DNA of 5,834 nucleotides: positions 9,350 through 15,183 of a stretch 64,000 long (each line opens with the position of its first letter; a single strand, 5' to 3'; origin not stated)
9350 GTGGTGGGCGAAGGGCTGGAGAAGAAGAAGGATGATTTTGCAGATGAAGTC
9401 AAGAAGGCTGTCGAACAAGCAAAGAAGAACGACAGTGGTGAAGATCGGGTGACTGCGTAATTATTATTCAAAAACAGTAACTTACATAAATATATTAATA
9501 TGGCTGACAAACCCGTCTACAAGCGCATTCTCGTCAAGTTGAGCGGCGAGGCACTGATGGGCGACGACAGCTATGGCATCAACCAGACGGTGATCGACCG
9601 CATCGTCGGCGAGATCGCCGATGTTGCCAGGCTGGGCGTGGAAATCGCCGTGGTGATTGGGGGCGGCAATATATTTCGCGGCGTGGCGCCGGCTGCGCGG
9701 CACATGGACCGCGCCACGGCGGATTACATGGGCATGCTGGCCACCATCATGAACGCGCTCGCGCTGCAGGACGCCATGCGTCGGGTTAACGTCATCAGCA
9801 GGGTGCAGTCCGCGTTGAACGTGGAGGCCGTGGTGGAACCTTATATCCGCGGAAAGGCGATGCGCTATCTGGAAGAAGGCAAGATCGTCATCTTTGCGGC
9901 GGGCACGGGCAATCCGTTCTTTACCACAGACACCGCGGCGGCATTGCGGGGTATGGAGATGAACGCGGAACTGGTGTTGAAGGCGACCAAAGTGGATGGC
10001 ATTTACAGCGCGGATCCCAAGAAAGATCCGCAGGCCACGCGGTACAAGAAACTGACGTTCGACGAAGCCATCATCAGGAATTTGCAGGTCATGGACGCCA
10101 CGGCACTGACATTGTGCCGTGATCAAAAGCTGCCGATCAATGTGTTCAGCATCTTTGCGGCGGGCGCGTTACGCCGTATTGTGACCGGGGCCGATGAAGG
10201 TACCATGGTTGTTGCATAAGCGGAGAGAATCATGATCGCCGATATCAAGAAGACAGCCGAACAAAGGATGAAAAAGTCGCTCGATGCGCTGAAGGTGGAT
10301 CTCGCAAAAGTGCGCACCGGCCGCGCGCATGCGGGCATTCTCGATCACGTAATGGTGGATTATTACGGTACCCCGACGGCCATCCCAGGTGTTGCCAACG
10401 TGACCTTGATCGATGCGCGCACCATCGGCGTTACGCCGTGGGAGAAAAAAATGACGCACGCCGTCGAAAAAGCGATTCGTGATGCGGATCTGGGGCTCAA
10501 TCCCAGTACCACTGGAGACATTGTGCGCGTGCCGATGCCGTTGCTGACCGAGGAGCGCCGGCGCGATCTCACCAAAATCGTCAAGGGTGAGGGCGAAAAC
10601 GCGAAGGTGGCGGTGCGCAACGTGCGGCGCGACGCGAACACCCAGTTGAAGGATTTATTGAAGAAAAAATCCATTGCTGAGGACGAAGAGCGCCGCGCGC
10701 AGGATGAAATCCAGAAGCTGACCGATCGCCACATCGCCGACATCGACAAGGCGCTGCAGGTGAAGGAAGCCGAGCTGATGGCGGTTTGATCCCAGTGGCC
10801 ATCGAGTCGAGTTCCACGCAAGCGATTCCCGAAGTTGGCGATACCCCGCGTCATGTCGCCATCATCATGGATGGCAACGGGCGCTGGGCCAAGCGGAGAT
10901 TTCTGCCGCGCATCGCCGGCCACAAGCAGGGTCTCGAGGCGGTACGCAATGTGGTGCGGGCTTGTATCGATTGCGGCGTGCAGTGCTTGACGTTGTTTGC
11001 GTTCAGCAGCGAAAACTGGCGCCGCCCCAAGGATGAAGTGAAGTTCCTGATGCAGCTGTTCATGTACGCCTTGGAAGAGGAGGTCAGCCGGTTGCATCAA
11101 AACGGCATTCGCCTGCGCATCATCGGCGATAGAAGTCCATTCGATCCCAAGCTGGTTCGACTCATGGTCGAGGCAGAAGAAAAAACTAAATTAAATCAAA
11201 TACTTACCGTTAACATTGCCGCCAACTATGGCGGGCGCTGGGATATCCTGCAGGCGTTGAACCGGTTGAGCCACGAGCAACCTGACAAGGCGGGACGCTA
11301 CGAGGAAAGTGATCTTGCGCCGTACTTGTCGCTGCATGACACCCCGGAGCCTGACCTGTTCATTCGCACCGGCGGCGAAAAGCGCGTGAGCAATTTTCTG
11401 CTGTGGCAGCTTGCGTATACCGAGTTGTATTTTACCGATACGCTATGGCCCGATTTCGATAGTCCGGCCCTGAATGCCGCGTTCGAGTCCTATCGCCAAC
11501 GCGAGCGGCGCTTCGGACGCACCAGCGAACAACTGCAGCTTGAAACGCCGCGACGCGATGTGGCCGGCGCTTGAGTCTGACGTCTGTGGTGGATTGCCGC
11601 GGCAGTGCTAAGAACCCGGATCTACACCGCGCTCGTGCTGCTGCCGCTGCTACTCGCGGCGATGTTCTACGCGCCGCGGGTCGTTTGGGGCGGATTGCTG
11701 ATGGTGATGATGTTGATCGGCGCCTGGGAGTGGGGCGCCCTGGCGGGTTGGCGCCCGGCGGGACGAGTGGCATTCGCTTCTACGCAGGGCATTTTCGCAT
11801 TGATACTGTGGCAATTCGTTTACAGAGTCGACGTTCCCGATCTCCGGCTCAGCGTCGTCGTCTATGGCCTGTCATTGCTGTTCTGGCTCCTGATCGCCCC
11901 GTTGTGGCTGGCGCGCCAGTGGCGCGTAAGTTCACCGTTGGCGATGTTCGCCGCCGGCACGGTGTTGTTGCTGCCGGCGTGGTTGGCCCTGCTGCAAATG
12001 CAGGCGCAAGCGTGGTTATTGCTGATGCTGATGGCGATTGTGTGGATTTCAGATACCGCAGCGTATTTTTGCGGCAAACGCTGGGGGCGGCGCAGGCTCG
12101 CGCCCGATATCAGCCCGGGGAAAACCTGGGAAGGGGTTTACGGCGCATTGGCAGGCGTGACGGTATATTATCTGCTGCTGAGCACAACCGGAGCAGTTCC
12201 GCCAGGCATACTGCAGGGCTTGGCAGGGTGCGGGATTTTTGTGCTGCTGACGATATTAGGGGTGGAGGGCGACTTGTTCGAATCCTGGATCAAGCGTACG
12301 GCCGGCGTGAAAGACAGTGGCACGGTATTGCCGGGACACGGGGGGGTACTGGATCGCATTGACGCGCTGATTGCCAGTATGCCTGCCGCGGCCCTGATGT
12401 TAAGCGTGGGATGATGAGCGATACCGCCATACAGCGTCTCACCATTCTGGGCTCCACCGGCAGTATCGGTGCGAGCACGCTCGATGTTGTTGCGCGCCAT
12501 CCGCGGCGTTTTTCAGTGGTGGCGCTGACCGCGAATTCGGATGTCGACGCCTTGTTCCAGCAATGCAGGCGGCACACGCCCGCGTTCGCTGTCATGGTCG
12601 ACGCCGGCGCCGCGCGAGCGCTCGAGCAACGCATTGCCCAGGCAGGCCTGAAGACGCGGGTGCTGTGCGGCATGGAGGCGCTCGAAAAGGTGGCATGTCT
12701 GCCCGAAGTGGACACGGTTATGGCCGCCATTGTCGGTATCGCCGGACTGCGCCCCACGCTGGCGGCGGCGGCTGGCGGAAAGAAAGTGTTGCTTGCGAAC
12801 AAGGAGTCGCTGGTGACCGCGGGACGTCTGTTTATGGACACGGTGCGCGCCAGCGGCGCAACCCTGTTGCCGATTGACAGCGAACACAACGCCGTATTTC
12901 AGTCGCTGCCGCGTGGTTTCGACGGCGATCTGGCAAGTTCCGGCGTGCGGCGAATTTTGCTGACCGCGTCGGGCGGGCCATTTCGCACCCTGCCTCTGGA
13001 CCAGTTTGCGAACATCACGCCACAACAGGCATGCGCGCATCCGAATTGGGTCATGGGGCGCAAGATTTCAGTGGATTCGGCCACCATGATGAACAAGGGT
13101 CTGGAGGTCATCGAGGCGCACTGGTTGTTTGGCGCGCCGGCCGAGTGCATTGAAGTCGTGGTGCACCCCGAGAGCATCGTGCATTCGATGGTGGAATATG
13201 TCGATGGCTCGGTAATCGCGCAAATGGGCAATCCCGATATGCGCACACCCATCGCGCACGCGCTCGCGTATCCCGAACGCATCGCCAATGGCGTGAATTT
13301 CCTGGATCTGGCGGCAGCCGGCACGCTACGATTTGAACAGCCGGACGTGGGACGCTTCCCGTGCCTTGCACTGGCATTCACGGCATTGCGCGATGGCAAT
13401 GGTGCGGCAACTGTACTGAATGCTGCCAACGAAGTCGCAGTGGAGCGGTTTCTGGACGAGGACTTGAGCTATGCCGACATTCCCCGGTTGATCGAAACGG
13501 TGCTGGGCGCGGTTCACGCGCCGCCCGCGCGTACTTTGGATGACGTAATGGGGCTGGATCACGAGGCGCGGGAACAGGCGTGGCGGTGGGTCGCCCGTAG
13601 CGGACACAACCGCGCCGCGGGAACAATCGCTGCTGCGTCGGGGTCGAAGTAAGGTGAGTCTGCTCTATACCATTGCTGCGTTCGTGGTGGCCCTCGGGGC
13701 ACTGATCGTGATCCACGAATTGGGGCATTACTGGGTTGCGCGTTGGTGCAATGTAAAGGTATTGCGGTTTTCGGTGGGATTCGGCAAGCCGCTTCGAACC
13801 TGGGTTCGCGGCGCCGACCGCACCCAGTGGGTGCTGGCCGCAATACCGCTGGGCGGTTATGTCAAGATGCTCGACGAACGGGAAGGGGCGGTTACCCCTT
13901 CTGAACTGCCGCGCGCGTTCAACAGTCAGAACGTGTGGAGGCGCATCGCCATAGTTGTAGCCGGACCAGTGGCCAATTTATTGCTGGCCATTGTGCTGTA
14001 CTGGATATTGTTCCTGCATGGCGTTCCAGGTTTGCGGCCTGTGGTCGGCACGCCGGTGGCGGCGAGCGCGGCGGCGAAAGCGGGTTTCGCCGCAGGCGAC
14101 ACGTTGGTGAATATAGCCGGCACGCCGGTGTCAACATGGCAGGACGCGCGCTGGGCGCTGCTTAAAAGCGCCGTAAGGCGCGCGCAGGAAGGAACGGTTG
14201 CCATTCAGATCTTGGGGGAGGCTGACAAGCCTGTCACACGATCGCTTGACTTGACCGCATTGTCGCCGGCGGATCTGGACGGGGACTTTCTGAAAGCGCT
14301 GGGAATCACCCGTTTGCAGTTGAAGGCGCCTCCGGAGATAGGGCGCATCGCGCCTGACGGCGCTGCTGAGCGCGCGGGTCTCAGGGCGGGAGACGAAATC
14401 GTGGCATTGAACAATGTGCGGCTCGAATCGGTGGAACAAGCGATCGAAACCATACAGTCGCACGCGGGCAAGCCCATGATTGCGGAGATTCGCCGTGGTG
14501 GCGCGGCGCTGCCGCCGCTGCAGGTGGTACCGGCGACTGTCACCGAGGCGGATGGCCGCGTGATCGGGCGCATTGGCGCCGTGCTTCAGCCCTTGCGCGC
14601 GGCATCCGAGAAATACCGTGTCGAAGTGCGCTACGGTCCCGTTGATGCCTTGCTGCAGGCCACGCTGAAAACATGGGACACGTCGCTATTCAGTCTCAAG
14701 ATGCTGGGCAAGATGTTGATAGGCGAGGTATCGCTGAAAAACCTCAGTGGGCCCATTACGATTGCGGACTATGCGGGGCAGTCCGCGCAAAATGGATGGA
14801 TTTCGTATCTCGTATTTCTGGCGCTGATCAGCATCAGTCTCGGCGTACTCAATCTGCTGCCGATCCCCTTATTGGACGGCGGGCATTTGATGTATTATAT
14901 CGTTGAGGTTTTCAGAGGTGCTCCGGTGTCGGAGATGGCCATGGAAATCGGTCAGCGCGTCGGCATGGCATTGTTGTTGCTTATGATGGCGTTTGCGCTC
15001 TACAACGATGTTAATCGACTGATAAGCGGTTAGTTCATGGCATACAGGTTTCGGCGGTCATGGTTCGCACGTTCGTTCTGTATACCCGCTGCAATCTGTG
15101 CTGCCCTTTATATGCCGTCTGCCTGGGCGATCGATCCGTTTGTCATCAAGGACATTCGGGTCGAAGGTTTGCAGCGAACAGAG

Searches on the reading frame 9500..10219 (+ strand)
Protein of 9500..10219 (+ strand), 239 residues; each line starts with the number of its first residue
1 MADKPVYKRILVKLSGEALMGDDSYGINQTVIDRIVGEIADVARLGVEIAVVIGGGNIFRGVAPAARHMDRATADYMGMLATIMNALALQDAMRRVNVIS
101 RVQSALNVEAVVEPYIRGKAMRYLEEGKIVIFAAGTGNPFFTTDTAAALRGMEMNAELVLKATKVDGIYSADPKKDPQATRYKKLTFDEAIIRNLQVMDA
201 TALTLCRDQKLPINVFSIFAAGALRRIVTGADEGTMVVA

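Call 94: search_protein_families(library=pfam, proteins=[window:9500-10219:+], max_evalue=1e-8)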
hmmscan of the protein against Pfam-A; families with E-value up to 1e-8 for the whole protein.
window:9500-10219:+ (239 aa): 1 family
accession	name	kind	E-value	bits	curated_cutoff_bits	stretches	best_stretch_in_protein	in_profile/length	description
PF00696.33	AA_kinase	-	1e-32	114.2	24.9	1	8-216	1-233/234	Amino acid kinase family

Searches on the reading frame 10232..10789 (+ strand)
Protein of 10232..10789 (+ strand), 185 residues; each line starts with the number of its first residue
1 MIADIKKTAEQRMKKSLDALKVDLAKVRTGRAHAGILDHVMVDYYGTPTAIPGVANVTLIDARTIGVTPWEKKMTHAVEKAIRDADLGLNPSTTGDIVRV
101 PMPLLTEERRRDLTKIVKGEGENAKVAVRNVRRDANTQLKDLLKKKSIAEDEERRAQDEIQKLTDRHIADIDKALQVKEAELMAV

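Call 94: search_protein_families(library=pfam, proteins=[window:10232-10789:+], max_evalue=1e-8)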
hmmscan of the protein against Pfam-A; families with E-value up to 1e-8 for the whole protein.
window:10232-10789:+ (185 aa): 1 family
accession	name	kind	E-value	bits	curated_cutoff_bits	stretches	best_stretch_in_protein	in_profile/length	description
PF01765.24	RRF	-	1.5e-63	213.9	29.7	1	20-183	1-164/164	Ribosome recycling factor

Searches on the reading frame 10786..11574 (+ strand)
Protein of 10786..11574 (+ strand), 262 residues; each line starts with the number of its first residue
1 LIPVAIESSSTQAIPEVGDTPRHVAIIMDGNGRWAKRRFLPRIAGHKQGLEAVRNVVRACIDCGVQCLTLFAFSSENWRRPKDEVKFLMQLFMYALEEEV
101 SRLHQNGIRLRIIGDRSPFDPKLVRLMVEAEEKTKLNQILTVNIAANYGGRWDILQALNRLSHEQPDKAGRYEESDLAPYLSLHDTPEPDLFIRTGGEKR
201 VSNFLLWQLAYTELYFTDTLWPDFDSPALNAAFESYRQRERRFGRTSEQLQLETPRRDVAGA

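Call 94: search_protein_families(library=pfam, proteins=[window:10786-11574:+], max_evalue=1e-8)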
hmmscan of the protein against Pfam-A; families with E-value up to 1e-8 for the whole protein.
window:10786-11574:+ (262 aa): 1 family
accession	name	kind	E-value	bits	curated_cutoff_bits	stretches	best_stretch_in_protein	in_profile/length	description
PF01255.24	Prenyltransf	-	1e-83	280.7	27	1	27-244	1-219/219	Putative undecaprenyl diphosphate synthase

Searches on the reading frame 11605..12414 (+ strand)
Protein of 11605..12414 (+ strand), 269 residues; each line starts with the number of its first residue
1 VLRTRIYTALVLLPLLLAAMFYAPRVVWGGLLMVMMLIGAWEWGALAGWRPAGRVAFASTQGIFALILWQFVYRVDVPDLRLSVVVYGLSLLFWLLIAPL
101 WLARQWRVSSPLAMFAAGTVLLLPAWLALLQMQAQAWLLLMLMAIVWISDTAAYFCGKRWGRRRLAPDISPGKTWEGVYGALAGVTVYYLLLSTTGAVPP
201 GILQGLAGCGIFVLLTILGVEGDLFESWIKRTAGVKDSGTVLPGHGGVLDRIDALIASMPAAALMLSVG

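Call 95: search_protein_families(library=pfam, proteins=[window:11605-12414:+], max_evalue=1e-8)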
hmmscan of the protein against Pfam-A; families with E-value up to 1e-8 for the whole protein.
window:11605-12414:+ (269 aa): 1 family
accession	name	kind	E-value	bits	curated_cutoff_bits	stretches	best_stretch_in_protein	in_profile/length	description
PF01148.25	CTP_transf_1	-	9.2e-57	193.3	24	1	4-267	2-262/264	Cytidylyltransferase family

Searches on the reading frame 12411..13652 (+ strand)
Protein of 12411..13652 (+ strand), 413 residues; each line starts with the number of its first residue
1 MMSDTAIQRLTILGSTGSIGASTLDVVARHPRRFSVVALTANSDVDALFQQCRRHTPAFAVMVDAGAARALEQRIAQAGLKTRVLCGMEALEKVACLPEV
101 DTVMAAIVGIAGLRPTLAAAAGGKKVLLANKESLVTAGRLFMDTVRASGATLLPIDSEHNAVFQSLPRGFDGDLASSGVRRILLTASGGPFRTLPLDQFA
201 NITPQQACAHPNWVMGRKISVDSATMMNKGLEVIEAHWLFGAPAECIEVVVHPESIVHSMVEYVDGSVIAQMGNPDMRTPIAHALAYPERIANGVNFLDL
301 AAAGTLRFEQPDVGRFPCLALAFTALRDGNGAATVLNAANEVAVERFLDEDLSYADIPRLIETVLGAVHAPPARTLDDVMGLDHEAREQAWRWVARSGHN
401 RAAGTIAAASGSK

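Call 95: search_protein_families(library=pfam, proteins=[window:12411-13652:+], max_evalue=1e-8)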
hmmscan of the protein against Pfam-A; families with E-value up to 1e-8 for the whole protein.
window:12411-13652:+ (413 aa): 3 families
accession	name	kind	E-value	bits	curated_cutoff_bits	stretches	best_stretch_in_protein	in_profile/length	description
PF02670.22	DXP_reductoisom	-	1.9e-46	158.4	21.7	1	10-138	1-129/129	1-deoxy-D-xylulose 5-phosphate reductoisomerase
PF13288.12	DXPR_C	-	1.3e-38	132.3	27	1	272-388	1-114/115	DXP reductoisomerase C-terminal domain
PF08436.17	DXP_redisom_C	-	8.5e-38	128.8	26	1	152-240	1-84/84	1-deoxy-D-xylulose 5-phosphate reductoisomerase C-terminal domain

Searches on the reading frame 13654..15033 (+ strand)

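Call 95: search_protein_families(library=pfam, proteins=[window:13654-15033:+], max_evalue=1e-8)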
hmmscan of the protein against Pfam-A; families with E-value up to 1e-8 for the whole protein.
window:13654-15033:+ (459 aa): 4 families
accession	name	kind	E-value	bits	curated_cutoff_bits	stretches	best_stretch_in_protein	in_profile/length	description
PF02163.28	Peptidase_M50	-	2.7e-70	236.6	27.2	1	9-444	1-221/221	Peptidase family M50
PF17820.7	PDZ_6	-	1.5e-18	66.7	27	1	229-281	2-54/54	PDZ domain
PF00595.29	PDZ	-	2.4e-11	44.3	23.2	0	226-268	26-70/81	PDZ domain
PF13180.12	PDZ_2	-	1e-10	42.2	27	0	130-173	15-58/80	PDZ domain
